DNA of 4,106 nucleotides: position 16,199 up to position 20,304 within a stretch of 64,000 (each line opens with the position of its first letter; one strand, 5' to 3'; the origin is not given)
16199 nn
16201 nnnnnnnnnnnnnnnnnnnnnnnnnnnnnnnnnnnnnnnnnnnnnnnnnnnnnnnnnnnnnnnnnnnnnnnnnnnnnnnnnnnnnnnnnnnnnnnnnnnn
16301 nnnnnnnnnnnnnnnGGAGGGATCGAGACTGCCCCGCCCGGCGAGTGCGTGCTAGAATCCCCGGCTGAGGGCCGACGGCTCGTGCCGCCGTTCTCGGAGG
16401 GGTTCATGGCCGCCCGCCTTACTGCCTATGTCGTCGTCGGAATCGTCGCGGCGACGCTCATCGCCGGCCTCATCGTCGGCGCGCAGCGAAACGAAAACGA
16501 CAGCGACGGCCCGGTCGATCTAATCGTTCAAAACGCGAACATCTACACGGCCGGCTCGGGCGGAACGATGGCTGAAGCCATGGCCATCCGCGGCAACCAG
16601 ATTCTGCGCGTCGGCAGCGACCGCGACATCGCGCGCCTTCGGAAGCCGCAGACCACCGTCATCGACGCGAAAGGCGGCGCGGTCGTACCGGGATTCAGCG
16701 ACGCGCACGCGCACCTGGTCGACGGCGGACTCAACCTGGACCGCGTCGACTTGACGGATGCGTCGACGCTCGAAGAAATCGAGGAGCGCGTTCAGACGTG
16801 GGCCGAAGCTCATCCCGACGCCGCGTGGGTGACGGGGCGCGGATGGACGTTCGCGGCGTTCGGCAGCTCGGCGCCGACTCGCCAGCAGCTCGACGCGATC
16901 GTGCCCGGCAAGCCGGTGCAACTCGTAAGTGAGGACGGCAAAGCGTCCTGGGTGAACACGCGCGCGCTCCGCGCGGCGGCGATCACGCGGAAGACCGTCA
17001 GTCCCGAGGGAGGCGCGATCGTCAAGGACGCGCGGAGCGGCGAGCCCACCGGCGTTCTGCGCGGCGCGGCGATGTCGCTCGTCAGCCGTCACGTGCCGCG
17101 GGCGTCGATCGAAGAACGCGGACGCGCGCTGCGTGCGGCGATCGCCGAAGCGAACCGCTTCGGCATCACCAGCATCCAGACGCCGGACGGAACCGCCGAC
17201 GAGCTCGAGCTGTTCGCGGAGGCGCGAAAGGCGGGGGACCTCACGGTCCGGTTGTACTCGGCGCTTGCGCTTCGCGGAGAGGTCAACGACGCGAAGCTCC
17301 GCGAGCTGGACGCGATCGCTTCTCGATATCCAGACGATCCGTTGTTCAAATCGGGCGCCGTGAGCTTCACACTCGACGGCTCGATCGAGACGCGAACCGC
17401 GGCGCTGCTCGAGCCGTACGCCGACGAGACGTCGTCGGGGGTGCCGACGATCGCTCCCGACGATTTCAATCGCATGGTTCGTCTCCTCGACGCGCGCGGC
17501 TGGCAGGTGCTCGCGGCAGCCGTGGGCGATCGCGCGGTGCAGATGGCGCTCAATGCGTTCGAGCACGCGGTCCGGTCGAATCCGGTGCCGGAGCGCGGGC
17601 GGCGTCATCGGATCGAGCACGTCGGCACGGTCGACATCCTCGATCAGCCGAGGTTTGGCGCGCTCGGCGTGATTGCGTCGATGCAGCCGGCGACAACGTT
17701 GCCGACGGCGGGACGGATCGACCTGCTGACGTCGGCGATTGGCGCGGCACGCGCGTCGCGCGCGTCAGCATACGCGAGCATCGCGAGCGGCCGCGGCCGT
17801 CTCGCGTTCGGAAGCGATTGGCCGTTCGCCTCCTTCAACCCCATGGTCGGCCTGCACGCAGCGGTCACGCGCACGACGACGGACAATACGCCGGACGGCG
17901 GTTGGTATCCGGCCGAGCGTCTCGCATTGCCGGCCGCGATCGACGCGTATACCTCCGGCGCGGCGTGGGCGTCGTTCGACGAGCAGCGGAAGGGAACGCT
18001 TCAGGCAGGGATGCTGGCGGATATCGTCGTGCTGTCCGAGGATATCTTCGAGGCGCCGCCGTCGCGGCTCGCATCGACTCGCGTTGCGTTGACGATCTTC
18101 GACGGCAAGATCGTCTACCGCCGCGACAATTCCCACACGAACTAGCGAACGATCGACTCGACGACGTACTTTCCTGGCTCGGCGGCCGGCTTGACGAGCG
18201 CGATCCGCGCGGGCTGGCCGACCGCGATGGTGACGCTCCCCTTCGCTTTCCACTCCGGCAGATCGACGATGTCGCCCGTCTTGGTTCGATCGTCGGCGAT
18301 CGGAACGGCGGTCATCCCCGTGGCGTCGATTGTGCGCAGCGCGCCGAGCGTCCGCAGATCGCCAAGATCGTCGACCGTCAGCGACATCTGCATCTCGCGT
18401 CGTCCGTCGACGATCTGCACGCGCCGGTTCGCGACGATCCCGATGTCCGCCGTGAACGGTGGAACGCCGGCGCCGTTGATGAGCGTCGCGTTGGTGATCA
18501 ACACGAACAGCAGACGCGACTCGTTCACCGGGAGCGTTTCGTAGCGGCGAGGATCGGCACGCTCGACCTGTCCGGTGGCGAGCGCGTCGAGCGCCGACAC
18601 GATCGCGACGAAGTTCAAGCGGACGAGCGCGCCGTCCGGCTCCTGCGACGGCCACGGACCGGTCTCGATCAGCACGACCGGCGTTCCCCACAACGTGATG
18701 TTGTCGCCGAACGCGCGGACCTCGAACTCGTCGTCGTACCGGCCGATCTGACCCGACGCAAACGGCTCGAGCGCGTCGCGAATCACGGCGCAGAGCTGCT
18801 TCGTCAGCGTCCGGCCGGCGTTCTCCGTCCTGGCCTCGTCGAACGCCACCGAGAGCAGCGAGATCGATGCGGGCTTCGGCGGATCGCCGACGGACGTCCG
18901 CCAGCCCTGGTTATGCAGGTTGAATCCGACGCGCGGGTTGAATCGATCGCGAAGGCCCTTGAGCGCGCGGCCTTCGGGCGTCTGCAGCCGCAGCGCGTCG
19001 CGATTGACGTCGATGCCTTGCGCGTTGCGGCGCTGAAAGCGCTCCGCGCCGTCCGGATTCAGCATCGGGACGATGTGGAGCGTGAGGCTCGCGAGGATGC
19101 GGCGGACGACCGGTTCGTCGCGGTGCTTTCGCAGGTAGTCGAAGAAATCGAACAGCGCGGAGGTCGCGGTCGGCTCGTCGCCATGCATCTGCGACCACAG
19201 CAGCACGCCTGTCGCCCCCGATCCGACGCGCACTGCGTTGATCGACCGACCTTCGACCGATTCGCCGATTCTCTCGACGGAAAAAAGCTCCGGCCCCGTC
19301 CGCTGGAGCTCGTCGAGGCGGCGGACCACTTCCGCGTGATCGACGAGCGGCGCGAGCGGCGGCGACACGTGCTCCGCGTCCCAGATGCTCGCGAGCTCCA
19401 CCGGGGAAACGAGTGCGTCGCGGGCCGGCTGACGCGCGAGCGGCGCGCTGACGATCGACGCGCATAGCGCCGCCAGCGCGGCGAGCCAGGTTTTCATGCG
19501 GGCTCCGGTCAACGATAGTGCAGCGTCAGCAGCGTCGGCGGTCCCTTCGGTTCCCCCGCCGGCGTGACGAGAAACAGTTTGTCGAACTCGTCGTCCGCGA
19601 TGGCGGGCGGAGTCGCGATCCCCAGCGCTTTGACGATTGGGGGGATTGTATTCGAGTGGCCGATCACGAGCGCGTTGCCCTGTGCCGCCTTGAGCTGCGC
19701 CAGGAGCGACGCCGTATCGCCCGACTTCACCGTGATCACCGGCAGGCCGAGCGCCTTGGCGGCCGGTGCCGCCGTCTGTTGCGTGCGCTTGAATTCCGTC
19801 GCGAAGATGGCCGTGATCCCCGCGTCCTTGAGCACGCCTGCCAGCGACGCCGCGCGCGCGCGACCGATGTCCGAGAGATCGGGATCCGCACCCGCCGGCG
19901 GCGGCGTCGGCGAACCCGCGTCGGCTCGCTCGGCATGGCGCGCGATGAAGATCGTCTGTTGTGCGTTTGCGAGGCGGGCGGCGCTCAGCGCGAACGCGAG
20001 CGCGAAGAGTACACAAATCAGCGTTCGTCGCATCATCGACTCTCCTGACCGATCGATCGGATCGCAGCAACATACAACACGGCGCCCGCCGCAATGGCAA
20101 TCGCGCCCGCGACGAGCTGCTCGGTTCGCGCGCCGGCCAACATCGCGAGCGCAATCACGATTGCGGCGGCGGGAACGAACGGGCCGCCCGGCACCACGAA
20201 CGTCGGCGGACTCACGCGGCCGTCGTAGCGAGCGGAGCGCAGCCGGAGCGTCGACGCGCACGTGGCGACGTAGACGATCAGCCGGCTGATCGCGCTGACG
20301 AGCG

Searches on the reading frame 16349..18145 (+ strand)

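Call 12: search_protein_families(library=pfam, proteins=[window:16349-18145:+], max_evalue=0.001)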
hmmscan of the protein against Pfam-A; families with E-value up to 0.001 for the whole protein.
window:16349-18145:+ (598 aa): 2 families
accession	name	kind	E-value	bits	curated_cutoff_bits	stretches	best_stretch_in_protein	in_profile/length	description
PF07969.17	Amidohydro_3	-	2.4e-102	344.3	29.7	1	104-590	2-472/472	Amidohydrolase family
PF01979.26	Amidohydro_1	-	3.9e-07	30.1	25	1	364-589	128-345/345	Amidohydrolase family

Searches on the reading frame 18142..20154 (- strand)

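Call 12: search_protein_families(library=pfam, proteins=[window:18142-20154:-], max_evalue=0.001)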
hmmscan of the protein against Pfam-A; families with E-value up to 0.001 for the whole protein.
window:18142-20154:- (670 aa): 1 family
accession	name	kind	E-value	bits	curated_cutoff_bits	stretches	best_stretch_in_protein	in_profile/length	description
PF00246.29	Peptidase_M14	-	4.7e-20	72.8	21.6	1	279-386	4-132/286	Zinc carboxypeptidase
